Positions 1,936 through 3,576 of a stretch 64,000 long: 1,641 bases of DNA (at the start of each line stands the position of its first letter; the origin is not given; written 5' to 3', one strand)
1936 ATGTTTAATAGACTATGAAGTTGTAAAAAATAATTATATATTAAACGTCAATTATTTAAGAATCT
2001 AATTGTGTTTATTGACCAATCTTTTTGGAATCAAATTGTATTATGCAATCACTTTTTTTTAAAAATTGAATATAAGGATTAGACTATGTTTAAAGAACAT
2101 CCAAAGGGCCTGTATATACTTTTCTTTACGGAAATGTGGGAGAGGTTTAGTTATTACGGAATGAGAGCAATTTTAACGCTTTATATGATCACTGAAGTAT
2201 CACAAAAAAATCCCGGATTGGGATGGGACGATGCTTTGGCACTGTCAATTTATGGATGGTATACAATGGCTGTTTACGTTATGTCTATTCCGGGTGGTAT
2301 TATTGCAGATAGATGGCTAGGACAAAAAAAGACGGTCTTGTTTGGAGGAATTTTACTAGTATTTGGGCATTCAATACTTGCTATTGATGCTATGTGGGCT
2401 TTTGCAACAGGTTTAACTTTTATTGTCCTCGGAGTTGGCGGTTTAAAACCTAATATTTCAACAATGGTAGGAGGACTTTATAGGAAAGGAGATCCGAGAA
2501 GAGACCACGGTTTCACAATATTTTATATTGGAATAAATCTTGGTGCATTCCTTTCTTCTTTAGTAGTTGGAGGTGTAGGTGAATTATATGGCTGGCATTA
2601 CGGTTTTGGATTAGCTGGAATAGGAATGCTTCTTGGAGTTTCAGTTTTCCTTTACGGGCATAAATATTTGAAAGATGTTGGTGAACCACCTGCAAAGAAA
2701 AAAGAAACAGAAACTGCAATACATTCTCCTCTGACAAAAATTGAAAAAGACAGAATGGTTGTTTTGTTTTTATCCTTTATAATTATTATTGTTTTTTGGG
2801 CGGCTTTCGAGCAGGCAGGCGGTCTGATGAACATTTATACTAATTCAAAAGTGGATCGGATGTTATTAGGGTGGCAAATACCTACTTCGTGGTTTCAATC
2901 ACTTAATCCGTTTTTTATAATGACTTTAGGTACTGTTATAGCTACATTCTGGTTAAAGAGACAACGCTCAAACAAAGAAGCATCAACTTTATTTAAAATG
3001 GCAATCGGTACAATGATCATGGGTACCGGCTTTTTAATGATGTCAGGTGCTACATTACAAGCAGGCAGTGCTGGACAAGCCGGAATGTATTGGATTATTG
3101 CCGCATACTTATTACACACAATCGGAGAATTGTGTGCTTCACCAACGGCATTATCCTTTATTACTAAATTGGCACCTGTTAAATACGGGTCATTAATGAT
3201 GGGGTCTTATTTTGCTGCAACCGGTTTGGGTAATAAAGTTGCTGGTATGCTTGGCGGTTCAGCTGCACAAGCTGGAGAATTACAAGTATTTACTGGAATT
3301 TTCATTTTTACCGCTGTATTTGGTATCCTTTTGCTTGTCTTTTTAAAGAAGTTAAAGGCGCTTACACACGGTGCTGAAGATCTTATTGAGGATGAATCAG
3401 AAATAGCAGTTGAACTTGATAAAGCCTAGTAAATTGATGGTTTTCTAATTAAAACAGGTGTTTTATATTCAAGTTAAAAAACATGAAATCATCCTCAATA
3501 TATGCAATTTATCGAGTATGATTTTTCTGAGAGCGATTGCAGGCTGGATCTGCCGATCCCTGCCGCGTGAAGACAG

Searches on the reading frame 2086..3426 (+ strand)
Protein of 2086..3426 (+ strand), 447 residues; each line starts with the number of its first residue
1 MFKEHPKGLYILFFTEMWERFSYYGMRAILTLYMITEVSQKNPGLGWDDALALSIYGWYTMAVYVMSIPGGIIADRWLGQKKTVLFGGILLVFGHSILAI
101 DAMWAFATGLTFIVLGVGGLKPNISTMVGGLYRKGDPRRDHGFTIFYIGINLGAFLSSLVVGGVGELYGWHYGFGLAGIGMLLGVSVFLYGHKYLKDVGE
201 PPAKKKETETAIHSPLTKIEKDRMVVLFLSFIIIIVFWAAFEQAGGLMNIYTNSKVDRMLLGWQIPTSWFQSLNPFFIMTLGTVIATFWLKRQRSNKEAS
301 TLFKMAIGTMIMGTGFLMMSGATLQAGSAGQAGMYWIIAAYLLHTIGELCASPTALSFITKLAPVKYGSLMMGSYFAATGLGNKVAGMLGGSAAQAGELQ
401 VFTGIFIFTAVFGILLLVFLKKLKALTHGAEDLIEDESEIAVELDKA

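Call 90: search_protein_families(library=pfam, proteins=[window:2086-3426:+], max_evalue=0.00001)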
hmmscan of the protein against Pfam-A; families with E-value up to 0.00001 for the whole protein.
window:2086-3426:+ (447 aa): 2 families
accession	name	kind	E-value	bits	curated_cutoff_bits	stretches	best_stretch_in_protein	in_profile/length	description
PF00854.27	PTR2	-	3.8e-61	207.5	27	2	82-199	2-129/392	POT family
PF07690.21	MFS_1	-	2e-27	96.5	33.4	1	22-323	11-291/347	Major Facilitator Superfamily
